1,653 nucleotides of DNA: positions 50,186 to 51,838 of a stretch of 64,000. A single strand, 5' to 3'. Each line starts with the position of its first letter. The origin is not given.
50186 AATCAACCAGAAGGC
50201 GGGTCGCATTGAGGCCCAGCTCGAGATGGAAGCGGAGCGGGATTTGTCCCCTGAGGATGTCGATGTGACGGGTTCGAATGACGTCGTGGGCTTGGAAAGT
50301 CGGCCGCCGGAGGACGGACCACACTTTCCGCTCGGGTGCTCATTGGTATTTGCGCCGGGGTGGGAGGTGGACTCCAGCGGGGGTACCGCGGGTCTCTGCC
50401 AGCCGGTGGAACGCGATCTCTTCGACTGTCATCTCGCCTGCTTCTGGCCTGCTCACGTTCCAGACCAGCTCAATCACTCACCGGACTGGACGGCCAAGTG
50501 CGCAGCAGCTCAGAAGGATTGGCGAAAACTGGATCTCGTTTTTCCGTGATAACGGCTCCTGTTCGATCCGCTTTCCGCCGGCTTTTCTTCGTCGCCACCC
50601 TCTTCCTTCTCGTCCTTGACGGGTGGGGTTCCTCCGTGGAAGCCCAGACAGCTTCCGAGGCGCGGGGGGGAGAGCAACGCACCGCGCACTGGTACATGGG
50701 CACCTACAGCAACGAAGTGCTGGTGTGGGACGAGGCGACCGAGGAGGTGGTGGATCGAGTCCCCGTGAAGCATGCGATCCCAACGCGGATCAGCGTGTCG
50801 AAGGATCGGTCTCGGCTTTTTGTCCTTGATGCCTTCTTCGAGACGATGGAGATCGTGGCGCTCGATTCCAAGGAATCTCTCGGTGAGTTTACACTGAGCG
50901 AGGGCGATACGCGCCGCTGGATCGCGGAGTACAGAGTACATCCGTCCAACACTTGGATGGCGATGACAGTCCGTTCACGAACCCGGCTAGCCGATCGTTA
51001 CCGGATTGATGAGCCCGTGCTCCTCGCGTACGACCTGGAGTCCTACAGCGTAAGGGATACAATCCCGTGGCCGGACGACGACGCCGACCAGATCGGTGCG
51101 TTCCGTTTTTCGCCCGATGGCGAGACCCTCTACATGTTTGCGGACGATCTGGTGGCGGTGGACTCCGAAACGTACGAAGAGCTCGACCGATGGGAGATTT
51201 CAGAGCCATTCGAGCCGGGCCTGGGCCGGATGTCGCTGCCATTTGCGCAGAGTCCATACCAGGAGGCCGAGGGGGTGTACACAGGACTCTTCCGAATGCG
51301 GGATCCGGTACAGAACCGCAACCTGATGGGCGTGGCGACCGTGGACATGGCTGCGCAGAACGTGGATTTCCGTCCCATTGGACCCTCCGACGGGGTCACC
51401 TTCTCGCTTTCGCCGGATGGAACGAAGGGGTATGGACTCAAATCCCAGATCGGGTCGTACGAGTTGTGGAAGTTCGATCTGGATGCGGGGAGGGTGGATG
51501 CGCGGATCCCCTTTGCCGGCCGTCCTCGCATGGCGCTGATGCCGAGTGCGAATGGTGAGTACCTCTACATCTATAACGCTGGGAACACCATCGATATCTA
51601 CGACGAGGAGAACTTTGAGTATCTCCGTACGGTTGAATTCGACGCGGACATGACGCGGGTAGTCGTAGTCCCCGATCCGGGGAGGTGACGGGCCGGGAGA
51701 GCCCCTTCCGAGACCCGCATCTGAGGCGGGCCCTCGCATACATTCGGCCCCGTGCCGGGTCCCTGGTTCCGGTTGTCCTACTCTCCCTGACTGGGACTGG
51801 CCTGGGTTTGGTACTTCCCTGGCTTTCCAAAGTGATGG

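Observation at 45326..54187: Complete quinohemoprotein amine dehydrogenase (qhp) structural and maturation cluster in non-canonical order G-A-D-C-B-F-E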

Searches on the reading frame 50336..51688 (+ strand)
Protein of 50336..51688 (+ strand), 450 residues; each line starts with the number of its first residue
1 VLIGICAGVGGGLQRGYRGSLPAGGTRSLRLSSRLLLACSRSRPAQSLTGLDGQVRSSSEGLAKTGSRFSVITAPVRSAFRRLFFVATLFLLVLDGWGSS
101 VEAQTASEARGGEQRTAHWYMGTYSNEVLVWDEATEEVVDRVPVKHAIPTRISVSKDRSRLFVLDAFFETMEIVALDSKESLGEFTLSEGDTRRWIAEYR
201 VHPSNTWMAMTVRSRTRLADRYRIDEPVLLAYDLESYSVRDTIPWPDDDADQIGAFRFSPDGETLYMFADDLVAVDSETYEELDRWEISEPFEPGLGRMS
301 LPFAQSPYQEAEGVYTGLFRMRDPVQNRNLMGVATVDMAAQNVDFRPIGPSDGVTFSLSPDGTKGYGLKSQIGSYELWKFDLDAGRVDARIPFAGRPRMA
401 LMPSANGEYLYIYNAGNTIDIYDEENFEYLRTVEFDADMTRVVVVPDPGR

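Call 3: search_protein_families(library=ncbifam, proteins=[window:50336-51688:+], max_evalue=0.01)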
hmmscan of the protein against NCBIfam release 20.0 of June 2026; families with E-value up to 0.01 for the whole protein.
window:50336-51688:+ (450 aa): 1 family
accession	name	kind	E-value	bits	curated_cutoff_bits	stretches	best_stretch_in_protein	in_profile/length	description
TIGR03907.1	QH_beta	equivalog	5.8e-18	65.1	223.2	1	123-434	8-321/338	quinohemoprotein amine dehydrogenase subunit beta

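Call 4: search_protein_families(library=pfam, proteins=[window:50336-51688:+], max_evalue=0.01)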
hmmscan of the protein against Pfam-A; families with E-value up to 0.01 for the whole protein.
window:50336-51688:+ (450 aa): 0 families

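Call 6: search_solved_structures(query=window:50336-51688:+, max_evalue=1, show_alignments=2)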
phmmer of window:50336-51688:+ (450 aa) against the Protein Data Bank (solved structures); distinct sequences matched with E-value up to 1: 11.
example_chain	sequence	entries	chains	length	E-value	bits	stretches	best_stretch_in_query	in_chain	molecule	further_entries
1l0q_A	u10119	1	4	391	4.7e-06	28.9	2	333-432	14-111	Surface layer protein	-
9ne9_A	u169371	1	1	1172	0.11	14.4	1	216-292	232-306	DNA polymerase epsilon catalytic subunit A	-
9f6k_A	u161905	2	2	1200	0.12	14.4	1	216-292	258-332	DNA polymerase epsilon catalytic subunit A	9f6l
6tje_A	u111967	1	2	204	0.18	13.7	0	348-370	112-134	Cake5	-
7pfo_B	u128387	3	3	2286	0.24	13.4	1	216-292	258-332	DNA polymerase epsilon catalytic subunit A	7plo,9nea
9b8r_E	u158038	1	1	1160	0.72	11.8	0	218-284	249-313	DNA polymerase epsilon catalytic subunit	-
7r3x_A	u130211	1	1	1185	0.74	11.8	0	218-284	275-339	DNA polymerase epsilon catalytic subunit A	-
7r3y_A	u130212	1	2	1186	0.74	11.8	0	218-284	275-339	DNA polymerase epsilon catalytic subunit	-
6fwk_A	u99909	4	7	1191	0.75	11.7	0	218-284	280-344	DNA polymerase epsilon catalytic subunit A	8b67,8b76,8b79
4ptf_A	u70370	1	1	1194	0.75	11.7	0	218-284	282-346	DNA polymerase epsilon catalytic subunit A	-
6tjd_A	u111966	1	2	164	0.97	11.4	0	348-369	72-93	Cake4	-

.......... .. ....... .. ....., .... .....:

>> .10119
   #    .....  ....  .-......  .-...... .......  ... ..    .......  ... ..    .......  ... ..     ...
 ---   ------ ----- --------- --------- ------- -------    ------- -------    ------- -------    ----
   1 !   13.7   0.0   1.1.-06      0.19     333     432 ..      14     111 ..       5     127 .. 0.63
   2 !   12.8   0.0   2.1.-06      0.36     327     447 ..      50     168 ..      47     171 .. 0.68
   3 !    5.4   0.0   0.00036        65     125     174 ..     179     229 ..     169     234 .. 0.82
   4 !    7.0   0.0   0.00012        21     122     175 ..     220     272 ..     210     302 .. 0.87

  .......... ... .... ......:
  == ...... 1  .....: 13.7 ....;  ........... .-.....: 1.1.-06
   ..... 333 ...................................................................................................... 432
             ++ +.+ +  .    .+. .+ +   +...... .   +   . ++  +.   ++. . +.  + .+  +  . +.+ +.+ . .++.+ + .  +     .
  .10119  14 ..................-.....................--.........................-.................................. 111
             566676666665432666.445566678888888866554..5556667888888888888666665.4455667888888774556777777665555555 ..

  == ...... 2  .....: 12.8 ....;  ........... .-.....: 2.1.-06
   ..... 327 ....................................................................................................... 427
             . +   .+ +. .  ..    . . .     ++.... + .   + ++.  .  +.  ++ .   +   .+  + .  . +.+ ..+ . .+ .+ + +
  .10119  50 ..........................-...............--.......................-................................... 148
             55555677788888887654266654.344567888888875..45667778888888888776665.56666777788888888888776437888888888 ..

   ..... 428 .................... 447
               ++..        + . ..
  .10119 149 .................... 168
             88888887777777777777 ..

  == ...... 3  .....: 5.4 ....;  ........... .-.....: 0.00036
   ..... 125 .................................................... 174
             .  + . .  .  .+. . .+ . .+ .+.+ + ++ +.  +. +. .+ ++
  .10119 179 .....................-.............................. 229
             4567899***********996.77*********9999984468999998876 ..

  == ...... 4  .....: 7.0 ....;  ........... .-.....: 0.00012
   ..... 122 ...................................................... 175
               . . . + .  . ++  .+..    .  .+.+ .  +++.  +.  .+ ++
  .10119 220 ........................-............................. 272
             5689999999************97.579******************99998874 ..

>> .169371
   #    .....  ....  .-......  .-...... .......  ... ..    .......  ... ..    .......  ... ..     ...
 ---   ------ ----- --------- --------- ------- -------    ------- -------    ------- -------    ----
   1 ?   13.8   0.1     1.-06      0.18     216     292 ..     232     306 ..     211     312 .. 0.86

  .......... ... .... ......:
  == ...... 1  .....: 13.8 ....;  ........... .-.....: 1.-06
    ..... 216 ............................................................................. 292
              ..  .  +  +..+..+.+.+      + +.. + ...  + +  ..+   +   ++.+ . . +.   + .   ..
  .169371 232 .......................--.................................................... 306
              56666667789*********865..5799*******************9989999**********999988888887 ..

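Call 15: find_homologous_proteins(query=window:50546-51688:+, max_evalue=0.001)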
Query window:50546-51688:+ (380 aa): 854 proteins with E <= 0.001 among 5272 candidates; the best 120 are listed.
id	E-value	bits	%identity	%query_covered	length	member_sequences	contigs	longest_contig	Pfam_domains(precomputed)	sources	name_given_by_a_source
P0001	8.6e-255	863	100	100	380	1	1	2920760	-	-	-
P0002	1.5e-170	585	73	87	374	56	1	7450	-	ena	-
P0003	5.8e-170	583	72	92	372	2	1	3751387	-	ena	-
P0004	8.3e-170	583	74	88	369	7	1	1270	-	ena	-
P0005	1.2e-169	582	72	92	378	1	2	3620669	-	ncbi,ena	-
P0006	1.9e-169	582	69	97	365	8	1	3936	-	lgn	-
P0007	3.2e-169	581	71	90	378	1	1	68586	-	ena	-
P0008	3.6e-169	581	73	89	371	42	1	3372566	-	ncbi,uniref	ncbi:hypothetical protein [Candidatus Palauibacter sp.]|uniref:hypothetical protein n=1 Tax=Candidat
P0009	3.7e-169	581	71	93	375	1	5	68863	-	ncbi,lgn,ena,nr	ncbi:MAG: hypothetical protein OXH46_04695 [Gemmatimonadetes bacterium]|nr:hypothetical protein [Gem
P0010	2.5e-168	578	71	93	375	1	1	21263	-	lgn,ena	-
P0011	9.1e-168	576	73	88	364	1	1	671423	-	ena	-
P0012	2.9e-167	575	68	99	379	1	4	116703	-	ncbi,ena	-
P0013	4.0e-165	567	72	89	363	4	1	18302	-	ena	-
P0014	2.5e-164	565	72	91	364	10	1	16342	-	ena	-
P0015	6.5e-164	564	70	93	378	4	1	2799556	-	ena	-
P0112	2.3e-106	374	52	89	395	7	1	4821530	-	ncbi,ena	-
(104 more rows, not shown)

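Call 18: find_encoding_contigs(protein=P0008, flank=10000, max_places=3)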
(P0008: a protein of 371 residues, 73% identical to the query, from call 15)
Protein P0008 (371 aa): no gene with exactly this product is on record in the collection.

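Call 19: find_encoding_contigs(protein=P0112, flank=10000, max_places=3)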
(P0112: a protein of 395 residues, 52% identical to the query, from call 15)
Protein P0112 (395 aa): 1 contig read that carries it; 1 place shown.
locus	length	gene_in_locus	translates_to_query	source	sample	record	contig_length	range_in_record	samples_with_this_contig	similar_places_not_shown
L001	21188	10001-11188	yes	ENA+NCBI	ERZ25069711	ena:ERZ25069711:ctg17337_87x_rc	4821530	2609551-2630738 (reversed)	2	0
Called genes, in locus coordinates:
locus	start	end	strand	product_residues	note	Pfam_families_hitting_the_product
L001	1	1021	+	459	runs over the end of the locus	PF03364:Polyketide_cyc, PF10604:Polyketide_cyc2 (weak), PF01370:Epimerase, PF08338:DUF1731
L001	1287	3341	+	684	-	PF02369:Big_1 (faint), PF02368:Big_2 (weak), PF26918:Ig_Eae (weak), PF08309:LVIVD (faint)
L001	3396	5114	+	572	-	PF01494:FAD_binding_3, PF12831:FAD_oxidored (faint), PF04820:Trp_halogenase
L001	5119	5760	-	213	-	PF08327:AHSA1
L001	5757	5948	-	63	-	-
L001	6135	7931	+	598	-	PF09098:Dehyd-heme_bind, PF14930:Qn_am_d_aII, PF09099:Qn_am_d_aIII, PF09100:Qn_am_d_aIV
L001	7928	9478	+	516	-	PF13353:Fer4_12 (faint), PF04055:Radical_SAM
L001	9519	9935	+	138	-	PF08992:QH-AmDH_gamma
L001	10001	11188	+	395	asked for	-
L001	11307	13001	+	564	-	PF00664:ABC_membrane, PF13304:AAA_21 (faint), PF00005:ABC_tran, PF13191:AAA_16 (faint)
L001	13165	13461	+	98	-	PF13560:HTH_31, PF01381:HTH_3 (weak)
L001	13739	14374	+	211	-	PF07804:HipA_C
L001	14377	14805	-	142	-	PF01850:PIN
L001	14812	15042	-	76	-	PF22513:FitA-like_RHH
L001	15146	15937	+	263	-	PF00082:Peptidase_S8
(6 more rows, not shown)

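Call 27: predict_structure(alignment_id=A1)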
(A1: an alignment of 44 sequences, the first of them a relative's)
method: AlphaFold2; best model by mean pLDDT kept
length: 380 residues; sequences in the alignment: 44
mean_pLDDT: 86.4   pTM: 0.83
mean pLDDT of the five models: 86.4, 85.4, 85.4, 84.7, 83.6
residues with pLDDT >= 90: 242; 70-90: 86; 50-70: 24; < 50: 28
segments of 3 or more residues with pLDDT < 50: 1-22, 24-28
pLDDT, mean of each block of 10 residues (from residue 1): 40 42 49 56 84 96 96 95 95 97 98 97 96 97 97 95 97 85 81 89 93 84 74 78 86 85 88 87 92 94 94 94 91 95 92 95 96 85
secondary structure, 60 per line:
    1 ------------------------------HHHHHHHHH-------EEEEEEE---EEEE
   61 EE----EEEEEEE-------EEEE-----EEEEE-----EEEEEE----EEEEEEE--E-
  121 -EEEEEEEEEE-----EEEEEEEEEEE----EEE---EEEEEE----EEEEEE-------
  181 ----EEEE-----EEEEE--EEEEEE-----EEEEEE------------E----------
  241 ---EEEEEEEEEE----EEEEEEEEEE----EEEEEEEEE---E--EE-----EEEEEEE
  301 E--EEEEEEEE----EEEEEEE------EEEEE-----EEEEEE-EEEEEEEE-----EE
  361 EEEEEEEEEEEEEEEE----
elements in order: H31-39 E47-53 E57-62 E67-73 E81-84 E90-94 E100-105 E110-116 E122-131 E137-147 E152-154 E158-163 E168-173 E185-188 E194-198 E201-206 E212-217 E244-253 E258-267 E272-280 E294-301 E304-311 E316-322 E329-333 E339-344 E346-353 E359-376

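Call 33: fold_search(model_id=the predicted structure, library=pdb)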
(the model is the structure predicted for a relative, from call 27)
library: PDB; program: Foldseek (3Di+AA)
matches with E <= 10: 1946; with E <= 0.001: 1683
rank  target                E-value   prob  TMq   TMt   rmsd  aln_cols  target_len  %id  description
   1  1jju_B                7.8e-20  1.00  0.72  0.80   3.5       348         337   18  Structure of a Quinohemoprotein Amine Dehydrogenase with a Unique Redox Cofactor and Highly Unusual Crosslinking (released 2001-12-12)
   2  1jmx_B                2.4e-18  1.00  0.72  0.80   3.2       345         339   17  crystal structure of a quinohemoprotein amine dehydrogenase from pseudomonas putida (released 2002-01-16)
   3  1l0q_A                6.7e-15  1.00  0.53  0.52   6.1       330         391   16  Tandem YVTN beta-propeller and PKD domains from an archaeal surface layer protein (released 2002-11-06)
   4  5c2v_B                7.5e-12  1.00  0.48  0.51   7.9       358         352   13  Kuenenia stuttgartiensis Hydrazine Synthase (released 2015-10-14)
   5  5mzh_B                2.8e-11  1.00  0.47  0.44   8.8       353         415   14  Crystal structure of ODA16 from Chlamydomonas reinhardtii (released 2017-03-22)
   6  9n6z_LO               3.6e-11  1.00  0.32  0.16  21.3       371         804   10  SSU processome maturation and disassembly, State D (released 2025-11-05)
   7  5i2t                  4.3e-11  1.00  0.21  0.15  19.1       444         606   11  Domain characterization of the WD protein Pwp2 and their relevance in ribosome biogenesis (released 2017-06-21)
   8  5mzh_A                5.2e-11  1.00  0.49  0.46   6.8       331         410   14  Crystal structure of ODA16 from Chlamydomonas reinhardtii (released 2017-03-22)
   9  7d4i_B1               5.2e-11  1.00  0.29  0.16  22.3       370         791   12  Cryo-EM structure of 90S small ribosomal precursors complex with the DEAH-box RNA helicase Dhr1 (State F) (released 2021-10-06)
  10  6n01_B                6.9e-11  1.00  0.50  0.52   9.5       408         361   13  Structure of apo AztD from Citrobacter koseri (released 2019-09-18)
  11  6rtd_B                7.2e-11  1.00  0.47  0.40   9.6       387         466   12  Dihydro-heme d1 dehydrogenase NirN in complex with DHE (released 2019-06-19)
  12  8fl2_NV               9.1e-11  1.00  0.55  0.55   5.2       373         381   11  Human nuclear pre-60S ribosomal subunit (State I1) (released 2023-07-12)
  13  6zqd_UA               1.4e-10  1.00  0.25  0.14  21.6       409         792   10  Cryo-EM structure of the 90S pre-ribosome from Saccharomyces cerevisiae, state Post-A1 (released 2020-09-23)
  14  9n73_LO               1.5e-10  1.00  0.46  0.25   9.5       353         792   15  SSU processome maturation and disassembly, State G (released 2025-10-29)
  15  9duo_A                1.5e-10  1.00  0.52  0.54   6.3       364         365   10  Human PELP1-WDR18 complex (released 2025-04-30)
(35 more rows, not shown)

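Call 59: find_encoding_contigs(protein=P0001, flank=10000, max_places=2)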
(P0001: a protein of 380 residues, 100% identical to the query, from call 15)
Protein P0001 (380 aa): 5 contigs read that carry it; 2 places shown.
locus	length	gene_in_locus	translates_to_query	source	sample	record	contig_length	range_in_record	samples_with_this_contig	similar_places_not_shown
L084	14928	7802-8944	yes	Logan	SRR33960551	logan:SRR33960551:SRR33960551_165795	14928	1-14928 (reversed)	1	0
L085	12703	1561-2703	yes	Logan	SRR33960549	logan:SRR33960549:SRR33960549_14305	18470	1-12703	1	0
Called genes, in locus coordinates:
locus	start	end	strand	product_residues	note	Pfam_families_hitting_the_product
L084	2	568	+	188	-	?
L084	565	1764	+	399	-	PF01436:NHL (weak)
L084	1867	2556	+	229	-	-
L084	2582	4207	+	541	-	PF00890:FAD_binding_2 (faint), PF01134:GIDA (weak), PF01266:DAO (weak), PF01494:FAD_binding_3, PF05834:Lycopene_cycl (weak), PF07992:Pyr_redox_2 (weak), PF12831:FAD_oxidored, PF04820:Trp_halogenase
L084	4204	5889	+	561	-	PF09098:Dehyd-heme_bind, PF14930:Qn_am_d_aII, PF09099:Qn_am_d_aIII, PF09100:Qn_am_d_aIV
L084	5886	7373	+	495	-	PF04055:Radical_SAM, PF13353:Fer4_12 (weak)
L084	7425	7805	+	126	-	PF08992:QH-AmDH_gamma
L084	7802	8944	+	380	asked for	-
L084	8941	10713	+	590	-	PF00664:ABC_membrane, PF00005:ABC_tran, PF02463:SMC_N (faint), PF13191:AAA_16 (weak), PF13555:AAA_29 (faint)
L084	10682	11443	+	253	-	PF00082:Peptidase_S8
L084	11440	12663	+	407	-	PF00144:Beta-lactamase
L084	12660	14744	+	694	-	PF26549:Tricorn_N, PF26550:Tricorn_2nd (faint), PF07676:PD40 (weak), PF01738:DLH (weak), PF00326:Peptidase_S9, PF20434:BD-FAE (weak)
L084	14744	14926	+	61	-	?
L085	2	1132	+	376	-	?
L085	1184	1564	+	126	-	PF08992:QH-AmDH_gamma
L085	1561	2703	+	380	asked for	-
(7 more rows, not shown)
